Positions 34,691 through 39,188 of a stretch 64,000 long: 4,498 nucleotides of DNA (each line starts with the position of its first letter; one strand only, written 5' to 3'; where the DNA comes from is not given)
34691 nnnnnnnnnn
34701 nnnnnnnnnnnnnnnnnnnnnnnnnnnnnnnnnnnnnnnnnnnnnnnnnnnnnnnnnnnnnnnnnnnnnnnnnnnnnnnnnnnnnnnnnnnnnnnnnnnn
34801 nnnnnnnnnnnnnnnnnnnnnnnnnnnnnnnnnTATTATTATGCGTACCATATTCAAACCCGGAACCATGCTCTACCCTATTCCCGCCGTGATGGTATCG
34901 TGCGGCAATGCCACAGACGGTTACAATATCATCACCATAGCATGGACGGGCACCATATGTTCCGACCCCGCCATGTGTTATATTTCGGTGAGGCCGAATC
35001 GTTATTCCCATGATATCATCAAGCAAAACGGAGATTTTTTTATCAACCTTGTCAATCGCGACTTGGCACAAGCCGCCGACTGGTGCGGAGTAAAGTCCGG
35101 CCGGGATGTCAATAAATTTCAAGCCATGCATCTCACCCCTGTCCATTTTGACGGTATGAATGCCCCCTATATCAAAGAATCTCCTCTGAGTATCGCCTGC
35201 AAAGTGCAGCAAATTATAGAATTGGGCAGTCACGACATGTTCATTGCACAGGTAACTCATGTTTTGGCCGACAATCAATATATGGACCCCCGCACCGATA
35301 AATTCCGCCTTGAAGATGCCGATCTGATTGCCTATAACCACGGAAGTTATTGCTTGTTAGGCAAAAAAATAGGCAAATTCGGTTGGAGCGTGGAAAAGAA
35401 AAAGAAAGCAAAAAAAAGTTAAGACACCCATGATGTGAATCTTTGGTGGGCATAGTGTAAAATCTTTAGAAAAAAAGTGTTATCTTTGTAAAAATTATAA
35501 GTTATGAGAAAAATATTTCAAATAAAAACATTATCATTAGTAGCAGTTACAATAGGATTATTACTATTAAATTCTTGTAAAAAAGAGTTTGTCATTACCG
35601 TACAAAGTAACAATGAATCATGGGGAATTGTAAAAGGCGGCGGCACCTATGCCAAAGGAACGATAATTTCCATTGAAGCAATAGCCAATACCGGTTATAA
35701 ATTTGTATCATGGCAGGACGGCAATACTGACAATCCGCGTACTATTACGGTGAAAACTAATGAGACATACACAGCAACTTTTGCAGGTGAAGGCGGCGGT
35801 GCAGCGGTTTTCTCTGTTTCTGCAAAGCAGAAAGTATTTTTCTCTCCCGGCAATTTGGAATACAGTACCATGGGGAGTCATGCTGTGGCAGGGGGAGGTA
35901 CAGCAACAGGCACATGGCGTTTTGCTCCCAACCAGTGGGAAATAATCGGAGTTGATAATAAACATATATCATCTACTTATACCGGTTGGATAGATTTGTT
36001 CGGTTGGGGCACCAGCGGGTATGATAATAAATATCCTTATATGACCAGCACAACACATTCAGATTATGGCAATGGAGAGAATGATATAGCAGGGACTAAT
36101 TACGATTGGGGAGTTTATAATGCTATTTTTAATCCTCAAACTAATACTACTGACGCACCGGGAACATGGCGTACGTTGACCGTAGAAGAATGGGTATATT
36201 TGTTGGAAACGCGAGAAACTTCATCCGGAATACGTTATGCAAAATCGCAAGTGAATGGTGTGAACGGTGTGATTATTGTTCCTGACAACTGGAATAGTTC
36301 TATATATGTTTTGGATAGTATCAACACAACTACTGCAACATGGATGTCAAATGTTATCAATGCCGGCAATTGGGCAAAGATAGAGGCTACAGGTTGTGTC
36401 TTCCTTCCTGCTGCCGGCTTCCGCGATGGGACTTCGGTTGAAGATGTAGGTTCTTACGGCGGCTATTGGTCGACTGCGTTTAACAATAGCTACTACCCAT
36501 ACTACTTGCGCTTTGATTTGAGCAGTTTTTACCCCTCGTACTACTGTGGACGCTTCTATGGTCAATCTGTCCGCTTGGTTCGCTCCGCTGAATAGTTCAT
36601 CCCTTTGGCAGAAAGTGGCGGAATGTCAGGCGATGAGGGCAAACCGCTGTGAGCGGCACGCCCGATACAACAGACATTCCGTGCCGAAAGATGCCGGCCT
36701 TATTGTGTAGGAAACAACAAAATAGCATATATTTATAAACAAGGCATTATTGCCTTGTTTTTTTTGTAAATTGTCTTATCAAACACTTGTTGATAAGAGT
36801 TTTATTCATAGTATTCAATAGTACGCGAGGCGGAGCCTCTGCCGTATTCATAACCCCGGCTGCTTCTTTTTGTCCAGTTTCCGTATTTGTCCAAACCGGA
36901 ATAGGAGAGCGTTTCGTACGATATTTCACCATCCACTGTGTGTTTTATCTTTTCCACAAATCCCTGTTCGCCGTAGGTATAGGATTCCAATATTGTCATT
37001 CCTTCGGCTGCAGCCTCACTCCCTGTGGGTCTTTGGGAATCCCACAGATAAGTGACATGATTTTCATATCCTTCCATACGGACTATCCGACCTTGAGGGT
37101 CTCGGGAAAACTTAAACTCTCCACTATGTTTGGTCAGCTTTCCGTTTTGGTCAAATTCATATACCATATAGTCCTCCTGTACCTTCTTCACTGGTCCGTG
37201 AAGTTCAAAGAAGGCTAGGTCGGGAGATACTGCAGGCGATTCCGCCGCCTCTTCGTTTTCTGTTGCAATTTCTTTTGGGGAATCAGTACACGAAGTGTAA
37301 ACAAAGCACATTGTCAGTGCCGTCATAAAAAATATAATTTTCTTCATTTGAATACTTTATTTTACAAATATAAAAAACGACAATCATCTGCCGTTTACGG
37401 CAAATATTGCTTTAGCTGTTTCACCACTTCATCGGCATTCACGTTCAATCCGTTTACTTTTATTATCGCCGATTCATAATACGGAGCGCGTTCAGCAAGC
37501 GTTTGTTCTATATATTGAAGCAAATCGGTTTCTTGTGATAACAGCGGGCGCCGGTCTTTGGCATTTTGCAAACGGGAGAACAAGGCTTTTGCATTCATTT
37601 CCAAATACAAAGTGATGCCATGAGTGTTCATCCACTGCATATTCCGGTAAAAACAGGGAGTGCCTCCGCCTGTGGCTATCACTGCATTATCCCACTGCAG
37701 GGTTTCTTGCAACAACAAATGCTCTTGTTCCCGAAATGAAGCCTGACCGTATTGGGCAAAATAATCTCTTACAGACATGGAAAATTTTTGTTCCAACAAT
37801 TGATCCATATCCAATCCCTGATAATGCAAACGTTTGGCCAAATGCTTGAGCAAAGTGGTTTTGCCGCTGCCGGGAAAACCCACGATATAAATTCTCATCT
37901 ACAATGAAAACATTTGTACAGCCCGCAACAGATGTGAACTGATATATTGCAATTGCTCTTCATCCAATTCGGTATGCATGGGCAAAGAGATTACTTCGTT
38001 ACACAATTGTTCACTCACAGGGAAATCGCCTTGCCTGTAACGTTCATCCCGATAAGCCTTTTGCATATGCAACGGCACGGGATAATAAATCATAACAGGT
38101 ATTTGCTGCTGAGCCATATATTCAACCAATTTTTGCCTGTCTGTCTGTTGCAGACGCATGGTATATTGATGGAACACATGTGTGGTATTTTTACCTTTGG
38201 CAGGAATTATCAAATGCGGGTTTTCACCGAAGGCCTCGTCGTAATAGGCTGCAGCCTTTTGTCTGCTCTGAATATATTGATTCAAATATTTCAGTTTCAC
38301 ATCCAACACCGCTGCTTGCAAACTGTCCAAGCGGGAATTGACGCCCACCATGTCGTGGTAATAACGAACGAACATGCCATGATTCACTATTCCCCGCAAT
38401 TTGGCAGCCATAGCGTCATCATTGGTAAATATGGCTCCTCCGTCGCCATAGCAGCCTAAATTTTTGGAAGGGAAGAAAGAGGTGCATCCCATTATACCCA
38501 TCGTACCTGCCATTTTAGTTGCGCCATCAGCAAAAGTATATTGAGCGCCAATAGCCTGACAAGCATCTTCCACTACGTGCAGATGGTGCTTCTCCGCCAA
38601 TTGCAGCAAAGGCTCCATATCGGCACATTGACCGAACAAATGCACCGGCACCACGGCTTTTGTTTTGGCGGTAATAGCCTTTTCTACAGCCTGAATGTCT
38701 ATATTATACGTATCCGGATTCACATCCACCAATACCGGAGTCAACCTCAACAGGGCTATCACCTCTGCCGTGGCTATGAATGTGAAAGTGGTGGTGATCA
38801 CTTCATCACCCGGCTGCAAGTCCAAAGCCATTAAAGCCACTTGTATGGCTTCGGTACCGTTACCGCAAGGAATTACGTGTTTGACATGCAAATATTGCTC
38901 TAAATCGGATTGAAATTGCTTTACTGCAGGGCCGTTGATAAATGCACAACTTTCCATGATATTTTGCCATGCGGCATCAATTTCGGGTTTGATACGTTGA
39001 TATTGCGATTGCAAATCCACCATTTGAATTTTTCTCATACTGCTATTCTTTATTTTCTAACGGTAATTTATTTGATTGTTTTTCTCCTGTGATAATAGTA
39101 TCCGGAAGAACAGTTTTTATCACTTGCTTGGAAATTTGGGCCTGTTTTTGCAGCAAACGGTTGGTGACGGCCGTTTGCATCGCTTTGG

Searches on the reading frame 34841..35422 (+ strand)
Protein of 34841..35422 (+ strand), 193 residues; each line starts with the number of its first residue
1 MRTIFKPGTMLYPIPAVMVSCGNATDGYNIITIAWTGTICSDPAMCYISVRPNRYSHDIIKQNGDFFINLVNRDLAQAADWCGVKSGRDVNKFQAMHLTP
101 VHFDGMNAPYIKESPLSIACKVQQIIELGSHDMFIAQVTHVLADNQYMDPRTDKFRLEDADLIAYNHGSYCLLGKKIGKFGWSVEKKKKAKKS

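Call 28: search_protein_families(library=pfam, proteins=[window:34841-35422:+], max_evalue=0.001)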
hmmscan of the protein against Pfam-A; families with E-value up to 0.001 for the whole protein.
window:34841-35422:+ (193 aa): 1 family
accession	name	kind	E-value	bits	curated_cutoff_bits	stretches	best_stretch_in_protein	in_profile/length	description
PF01613.24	Flavin_Reduct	-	3.5e-29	102.3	27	1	12-146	4-136/153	Flavin reductase like domain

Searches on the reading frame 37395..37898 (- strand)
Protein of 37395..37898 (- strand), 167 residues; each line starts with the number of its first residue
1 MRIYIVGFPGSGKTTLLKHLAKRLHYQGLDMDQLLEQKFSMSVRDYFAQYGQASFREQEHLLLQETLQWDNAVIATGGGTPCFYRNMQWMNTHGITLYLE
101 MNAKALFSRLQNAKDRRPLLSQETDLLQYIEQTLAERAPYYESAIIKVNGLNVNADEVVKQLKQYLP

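Call 78: search_protein_families(library=pfam, proteins=[window:37395-37898:-], max_evalue=0.0001)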
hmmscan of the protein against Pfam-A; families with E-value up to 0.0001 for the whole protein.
window:37395-37898:- (167 aa): 7 families
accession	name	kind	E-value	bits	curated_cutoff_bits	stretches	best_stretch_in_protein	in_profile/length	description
PF01202.28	SKI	-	1.2e-39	136.4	22.1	1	9-165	1-157/159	Shikimate kinase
PF13238.12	AAA_18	-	5.6e-10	40.2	29.4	1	3-116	1-114/128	AAA domain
PF13671.12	AAA_33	-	5.3e-08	33.7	27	1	3-75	2-75/143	AAA domain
PF13401.12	AAA_22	-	7.3e-06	26.8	27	1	3-138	8-83/130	AAA domain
PF13207.12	AAA_17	-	3.4e-05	24.6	27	0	6-38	1-33/136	AAA domain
PF00005.33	ABC_tran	-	8.7e-05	23.6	25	0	2-109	13-91/137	ABC transporter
PF08433.16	KTI12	-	9.1e-05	22.5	22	0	3-74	4-75/271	Chromatin associated protein KTI12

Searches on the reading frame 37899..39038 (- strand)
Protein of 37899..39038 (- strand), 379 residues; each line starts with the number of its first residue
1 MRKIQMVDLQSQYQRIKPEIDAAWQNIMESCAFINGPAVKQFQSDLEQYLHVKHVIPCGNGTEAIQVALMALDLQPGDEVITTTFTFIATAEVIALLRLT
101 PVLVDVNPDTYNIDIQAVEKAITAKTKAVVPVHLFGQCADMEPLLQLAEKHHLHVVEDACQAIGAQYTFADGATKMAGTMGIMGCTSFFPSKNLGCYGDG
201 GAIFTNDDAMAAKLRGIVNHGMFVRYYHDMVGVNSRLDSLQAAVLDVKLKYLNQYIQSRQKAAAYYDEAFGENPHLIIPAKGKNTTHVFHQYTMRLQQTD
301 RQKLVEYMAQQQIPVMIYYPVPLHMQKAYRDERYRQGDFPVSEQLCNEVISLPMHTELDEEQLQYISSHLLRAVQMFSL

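Call 77: search_protein_families(library=pfam, proteins=[window:37899-39038:-], max_evalue=0.0001)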
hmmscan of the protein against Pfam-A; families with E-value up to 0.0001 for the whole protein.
window:37899-39038:- (379 aa): 4 families
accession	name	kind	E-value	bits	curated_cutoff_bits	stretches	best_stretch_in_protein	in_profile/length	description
PF01041.23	DegT_DnrJ_EryC1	-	6.4e-118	394.5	19.8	1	16-369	3-358/360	DegT/DnrJ/EryC1/StrS aminotransferase family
PF00155.27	Aminotran_1_2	-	2.2e-13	50.6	19.7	1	37-261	41-281/361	Aminotransferase class I and II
PF00266.25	Aminotran_5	-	1.1e-08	34.9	21.5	1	39-165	45-182/371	Aminotransferase class-V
PF01212.27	Beta_elim_lyase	-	5e-08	33.1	27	1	35-266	30-226/288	Beta-eliminating lyase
